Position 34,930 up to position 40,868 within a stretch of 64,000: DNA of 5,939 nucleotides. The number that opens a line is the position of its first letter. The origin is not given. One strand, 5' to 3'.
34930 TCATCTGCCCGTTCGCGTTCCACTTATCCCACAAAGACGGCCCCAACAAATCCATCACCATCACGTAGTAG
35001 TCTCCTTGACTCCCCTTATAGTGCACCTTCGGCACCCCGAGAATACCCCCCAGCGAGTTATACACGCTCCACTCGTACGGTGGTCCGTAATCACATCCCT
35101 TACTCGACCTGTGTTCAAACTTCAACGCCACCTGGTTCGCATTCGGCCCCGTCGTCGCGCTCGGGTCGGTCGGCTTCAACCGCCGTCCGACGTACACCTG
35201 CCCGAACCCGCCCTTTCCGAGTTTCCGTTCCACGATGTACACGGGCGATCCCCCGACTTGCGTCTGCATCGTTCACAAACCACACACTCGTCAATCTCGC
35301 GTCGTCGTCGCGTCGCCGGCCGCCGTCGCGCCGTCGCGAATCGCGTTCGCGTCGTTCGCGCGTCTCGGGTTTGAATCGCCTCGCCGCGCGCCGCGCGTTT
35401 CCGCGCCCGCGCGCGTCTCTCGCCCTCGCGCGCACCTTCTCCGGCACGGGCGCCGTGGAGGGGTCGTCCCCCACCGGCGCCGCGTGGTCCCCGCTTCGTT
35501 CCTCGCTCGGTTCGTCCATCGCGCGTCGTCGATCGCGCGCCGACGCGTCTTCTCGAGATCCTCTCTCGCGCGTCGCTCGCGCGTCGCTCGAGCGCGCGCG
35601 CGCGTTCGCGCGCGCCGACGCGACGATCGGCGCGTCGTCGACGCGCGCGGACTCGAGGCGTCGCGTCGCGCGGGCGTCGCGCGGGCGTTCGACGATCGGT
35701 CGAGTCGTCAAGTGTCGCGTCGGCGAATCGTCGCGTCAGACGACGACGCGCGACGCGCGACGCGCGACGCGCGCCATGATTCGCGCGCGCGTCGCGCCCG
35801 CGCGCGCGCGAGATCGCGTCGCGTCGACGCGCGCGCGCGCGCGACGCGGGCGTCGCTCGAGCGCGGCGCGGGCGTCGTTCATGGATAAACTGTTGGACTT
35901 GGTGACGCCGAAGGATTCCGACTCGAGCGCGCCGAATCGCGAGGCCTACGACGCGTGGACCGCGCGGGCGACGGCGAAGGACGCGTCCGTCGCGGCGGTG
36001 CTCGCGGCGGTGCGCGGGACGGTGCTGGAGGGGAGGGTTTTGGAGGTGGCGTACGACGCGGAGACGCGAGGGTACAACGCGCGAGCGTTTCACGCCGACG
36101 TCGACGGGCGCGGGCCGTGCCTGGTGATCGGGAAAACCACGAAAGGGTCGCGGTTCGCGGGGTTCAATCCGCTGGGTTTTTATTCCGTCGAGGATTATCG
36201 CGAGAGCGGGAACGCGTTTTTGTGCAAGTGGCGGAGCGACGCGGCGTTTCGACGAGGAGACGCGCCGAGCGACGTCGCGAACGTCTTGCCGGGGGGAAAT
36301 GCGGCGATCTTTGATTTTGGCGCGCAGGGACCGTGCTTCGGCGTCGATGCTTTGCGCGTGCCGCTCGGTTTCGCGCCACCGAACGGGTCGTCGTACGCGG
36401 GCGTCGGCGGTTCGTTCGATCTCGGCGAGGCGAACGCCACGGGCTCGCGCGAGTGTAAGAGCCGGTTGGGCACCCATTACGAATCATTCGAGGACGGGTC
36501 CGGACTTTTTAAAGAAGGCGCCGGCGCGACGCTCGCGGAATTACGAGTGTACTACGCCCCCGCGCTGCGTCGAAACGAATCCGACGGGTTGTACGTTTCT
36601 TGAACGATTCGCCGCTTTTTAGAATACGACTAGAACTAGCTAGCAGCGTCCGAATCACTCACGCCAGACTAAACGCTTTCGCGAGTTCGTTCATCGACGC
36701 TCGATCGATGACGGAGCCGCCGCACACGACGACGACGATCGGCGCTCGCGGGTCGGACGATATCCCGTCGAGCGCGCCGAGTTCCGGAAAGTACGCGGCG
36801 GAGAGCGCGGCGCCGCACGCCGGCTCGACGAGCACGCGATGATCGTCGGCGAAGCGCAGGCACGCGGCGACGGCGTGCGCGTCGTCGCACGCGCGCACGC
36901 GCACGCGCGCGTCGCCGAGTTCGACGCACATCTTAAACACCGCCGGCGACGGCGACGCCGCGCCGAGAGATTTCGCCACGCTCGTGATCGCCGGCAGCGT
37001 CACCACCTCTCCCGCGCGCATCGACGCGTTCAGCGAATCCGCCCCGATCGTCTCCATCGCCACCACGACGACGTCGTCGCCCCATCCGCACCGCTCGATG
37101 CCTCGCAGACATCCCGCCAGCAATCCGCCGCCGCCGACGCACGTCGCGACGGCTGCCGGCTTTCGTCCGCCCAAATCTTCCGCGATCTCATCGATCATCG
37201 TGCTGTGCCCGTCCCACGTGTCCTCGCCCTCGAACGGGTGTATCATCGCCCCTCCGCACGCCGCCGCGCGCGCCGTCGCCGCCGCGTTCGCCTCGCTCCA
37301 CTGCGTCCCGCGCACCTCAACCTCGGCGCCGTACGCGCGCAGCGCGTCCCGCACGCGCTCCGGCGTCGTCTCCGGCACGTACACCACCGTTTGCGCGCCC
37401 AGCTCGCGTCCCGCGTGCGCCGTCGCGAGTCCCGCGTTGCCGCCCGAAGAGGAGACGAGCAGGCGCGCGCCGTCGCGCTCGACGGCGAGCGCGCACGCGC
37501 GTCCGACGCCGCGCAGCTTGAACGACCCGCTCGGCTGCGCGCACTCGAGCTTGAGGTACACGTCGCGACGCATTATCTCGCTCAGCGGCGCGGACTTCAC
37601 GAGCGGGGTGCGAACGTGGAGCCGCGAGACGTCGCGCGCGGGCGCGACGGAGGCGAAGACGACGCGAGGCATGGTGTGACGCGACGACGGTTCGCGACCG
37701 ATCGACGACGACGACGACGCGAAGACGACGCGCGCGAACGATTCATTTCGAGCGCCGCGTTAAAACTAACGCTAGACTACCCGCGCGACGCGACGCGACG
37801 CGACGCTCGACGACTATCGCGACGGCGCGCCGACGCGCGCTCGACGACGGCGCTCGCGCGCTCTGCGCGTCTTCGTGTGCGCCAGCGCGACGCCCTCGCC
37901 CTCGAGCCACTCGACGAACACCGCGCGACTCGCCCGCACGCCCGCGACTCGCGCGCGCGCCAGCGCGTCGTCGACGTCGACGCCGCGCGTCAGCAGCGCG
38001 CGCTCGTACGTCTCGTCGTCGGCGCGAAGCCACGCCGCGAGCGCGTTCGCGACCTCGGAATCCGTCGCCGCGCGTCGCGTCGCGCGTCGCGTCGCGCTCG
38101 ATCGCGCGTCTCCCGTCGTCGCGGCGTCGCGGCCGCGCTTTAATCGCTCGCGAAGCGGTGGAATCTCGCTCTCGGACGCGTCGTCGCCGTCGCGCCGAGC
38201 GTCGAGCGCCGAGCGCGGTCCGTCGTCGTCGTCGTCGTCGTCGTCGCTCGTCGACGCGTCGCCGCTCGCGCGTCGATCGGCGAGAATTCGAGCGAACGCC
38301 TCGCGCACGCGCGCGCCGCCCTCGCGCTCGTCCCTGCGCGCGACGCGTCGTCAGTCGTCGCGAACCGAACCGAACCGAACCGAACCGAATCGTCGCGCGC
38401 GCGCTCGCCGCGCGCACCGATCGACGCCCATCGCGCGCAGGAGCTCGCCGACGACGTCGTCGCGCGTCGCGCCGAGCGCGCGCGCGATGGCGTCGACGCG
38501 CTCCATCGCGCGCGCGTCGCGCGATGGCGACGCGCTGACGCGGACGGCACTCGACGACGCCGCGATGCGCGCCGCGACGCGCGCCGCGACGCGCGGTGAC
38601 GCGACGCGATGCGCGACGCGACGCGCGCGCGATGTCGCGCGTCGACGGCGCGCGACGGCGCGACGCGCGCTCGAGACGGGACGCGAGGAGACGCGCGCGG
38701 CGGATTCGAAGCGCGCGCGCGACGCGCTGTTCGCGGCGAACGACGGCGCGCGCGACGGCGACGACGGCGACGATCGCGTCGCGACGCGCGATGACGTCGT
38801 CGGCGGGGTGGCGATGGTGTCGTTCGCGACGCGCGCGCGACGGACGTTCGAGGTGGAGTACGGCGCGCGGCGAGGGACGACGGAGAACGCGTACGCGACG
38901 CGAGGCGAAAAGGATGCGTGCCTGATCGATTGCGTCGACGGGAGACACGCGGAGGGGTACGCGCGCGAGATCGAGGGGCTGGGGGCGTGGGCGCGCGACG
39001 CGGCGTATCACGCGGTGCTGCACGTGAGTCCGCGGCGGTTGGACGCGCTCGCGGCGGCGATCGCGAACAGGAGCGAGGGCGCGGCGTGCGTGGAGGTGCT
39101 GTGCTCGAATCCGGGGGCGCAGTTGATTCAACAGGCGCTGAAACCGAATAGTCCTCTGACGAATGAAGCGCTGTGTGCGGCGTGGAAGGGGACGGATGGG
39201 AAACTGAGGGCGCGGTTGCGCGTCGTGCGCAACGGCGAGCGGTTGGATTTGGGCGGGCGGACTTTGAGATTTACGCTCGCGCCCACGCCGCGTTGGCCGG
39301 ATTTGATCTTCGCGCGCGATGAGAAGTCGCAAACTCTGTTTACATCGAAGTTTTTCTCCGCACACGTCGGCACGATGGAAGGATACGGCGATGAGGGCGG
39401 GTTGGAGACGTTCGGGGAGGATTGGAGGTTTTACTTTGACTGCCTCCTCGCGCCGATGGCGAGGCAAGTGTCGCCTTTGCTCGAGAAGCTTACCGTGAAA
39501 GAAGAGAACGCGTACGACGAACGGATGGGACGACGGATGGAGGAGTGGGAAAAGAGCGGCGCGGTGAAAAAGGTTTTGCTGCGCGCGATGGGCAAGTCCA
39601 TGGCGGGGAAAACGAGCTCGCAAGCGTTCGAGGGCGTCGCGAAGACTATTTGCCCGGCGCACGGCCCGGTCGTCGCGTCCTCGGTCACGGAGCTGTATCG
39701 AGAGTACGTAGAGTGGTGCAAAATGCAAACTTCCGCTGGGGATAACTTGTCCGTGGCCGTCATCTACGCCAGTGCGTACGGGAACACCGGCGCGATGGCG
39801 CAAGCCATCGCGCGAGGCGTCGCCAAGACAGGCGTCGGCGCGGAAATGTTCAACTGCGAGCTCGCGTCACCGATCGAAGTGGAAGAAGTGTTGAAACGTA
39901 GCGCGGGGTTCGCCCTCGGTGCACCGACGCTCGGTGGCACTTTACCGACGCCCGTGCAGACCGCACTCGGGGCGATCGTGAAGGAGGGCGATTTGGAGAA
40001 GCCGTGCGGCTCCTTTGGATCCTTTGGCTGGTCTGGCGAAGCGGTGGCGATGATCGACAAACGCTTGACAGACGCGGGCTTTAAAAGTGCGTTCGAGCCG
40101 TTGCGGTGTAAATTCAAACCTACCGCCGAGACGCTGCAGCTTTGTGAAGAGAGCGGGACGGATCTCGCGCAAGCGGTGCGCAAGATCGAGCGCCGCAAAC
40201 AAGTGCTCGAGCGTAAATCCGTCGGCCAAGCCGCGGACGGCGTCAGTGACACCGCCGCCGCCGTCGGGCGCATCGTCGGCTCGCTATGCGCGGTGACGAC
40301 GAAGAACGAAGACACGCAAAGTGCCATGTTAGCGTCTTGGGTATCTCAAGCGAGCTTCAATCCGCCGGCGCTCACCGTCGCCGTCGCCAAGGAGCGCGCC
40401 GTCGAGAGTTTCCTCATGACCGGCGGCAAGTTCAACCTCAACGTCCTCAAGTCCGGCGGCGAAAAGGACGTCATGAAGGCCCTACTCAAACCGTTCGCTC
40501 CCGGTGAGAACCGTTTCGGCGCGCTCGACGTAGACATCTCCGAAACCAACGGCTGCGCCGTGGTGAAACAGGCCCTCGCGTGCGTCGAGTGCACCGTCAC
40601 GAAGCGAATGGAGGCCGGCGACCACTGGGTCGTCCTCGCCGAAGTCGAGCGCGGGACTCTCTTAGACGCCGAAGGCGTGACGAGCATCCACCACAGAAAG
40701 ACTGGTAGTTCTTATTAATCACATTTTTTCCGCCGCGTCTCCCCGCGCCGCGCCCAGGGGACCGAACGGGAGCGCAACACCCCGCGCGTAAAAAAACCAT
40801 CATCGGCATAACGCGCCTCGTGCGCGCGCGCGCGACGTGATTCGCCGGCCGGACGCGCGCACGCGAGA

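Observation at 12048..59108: Uniform intron signature across the window: G|GTGCG(C/T) donor plus (G)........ branch site 20-42 nt before a CAG acceptor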

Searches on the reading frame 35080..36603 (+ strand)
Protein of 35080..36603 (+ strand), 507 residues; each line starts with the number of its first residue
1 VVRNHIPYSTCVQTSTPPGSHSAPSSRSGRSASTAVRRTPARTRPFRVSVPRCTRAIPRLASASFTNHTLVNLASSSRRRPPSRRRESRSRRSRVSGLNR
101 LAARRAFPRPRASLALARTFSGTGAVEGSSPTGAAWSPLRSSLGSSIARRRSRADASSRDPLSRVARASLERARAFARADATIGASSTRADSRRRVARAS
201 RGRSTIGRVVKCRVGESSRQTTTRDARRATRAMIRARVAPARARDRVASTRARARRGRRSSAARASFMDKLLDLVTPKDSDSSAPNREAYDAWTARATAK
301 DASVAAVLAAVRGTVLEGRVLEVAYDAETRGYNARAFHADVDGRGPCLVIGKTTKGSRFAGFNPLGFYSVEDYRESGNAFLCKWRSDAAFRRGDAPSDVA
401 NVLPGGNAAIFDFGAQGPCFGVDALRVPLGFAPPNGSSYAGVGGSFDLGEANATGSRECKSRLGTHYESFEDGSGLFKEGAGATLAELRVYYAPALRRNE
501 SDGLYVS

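Call 24: search_protein_families(library=pfam, proteins=[window:35080-36603:+], max_evalue=0.01)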
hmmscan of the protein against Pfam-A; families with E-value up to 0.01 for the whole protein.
window:35080-36603:+ (507 aa): 1 family
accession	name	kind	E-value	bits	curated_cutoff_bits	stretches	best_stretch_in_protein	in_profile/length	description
PF07534.22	TLD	-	5e-07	30.2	24.5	1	321-403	29-112/170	TLDc domain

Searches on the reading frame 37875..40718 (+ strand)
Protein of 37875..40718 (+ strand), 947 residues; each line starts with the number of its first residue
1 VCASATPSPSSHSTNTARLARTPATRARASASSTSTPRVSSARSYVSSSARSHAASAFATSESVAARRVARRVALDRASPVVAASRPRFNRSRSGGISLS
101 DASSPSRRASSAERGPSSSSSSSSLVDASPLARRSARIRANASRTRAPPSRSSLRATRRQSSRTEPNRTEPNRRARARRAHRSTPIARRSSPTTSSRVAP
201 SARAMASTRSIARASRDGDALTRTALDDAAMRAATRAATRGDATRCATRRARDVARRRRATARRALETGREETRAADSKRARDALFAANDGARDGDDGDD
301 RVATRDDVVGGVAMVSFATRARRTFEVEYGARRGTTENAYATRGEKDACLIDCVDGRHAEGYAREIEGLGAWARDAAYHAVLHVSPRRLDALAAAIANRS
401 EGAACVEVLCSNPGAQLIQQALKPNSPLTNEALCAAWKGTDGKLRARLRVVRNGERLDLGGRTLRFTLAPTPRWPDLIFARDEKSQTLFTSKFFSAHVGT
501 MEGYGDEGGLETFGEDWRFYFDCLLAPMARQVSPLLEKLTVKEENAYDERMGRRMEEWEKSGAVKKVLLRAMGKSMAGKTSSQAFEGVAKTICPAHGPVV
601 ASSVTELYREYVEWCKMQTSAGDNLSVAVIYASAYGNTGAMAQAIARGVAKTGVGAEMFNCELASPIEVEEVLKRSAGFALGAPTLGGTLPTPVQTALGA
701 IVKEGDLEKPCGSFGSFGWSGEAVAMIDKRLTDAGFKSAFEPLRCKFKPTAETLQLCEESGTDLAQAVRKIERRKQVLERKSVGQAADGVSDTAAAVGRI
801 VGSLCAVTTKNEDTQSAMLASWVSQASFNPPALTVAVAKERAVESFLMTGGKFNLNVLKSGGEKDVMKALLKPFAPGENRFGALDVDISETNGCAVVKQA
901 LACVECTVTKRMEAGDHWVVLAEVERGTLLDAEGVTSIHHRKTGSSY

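Call 24: search_protein_families(library=pfam, proteins=[window:37875-40718:+], max_evalue=0.01)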
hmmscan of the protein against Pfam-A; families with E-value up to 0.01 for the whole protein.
window:37875-40718:+ (947 aa): 2 families
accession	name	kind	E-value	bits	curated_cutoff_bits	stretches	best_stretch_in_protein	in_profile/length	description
PF01613.24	Flavin_Reduct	-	1.2e-24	87.6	27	1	800-932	4-136/153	Flavin reductase like domain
PF00258.30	Flavodoxin_1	-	2.8e-13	50.7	25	1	629-761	1-143/143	Flavodoxin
